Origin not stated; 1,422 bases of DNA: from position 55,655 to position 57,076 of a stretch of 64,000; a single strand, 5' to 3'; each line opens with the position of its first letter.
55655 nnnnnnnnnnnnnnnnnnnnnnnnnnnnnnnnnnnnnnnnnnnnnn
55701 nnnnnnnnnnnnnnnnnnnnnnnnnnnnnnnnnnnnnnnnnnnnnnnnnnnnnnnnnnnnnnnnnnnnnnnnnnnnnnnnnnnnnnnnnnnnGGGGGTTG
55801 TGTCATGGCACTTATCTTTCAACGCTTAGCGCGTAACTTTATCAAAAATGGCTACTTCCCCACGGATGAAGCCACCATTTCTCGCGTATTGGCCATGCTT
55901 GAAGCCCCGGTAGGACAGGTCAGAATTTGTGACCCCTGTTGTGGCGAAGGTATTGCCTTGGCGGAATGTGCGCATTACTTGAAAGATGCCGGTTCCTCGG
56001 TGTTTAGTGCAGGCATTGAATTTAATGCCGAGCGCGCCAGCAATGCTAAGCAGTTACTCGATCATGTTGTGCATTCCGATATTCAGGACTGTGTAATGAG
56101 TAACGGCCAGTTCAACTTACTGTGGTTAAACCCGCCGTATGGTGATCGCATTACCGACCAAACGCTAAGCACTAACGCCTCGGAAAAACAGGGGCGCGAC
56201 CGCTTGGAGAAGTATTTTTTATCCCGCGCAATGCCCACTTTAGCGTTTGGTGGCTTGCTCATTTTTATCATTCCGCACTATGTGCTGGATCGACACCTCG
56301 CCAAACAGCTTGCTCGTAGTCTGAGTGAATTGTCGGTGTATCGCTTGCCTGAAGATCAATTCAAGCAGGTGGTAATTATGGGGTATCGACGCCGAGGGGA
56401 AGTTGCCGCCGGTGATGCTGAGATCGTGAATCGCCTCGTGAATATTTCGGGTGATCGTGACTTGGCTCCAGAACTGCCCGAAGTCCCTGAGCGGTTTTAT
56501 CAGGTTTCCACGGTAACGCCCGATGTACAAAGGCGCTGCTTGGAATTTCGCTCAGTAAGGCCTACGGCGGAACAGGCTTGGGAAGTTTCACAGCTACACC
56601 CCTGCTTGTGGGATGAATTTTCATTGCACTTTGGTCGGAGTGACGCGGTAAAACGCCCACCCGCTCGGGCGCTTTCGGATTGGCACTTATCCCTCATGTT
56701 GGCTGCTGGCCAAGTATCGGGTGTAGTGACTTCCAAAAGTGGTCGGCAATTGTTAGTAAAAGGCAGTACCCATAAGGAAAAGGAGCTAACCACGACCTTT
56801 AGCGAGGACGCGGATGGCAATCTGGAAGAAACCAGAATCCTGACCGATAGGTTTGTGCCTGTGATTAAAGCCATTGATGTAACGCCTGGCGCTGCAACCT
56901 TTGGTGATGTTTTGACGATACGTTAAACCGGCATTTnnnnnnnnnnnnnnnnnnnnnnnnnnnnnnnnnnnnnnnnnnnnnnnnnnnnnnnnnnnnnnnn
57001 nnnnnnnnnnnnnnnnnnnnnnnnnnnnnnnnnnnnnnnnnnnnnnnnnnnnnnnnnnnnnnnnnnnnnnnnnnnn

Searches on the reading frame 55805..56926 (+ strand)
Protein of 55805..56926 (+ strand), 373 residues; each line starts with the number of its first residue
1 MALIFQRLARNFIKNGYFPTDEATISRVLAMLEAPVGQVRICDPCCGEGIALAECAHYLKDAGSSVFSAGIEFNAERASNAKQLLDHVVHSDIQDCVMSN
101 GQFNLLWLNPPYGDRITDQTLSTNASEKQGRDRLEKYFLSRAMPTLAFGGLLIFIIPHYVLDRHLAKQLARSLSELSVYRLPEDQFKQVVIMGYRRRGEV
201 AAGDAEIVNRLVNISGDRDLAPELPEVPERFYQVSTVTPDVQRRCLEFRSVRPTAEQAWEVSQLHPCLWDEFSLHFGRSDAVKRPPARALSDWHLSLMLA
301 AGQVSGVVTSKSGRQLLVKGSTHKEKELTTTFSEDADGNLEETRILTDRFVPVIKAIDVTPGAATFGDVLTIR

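Call 95: search_protein_families(library=ncbifam, proteins=[window:55805-56926:+], max_evalue=0.00001)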
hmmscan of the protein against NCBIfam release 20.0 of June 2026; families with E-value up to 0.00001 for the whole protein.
window:55805-56926:+ (373 aa): 0 families

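Call 100: search_protein_families(library=pfam, proteins=[window:55805-56926:+], max_evalue=0.001)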
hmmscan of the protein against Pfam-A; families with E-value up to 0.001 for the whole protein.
window:55805-56926:+ (373 aa): 2 families
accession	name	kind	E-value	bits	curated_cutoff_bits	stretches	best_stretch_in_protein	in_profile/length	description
PF19587.5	DUF6094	-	1.6e-30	106.5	22.8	1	4-234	125-341/344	Uncharacterised methyltransferase family (DUF6094)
PF07669.17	Eco57I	-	6.7e-05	23.5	25.3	1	92-170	69-147/171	Eco57I restriction-modification methylase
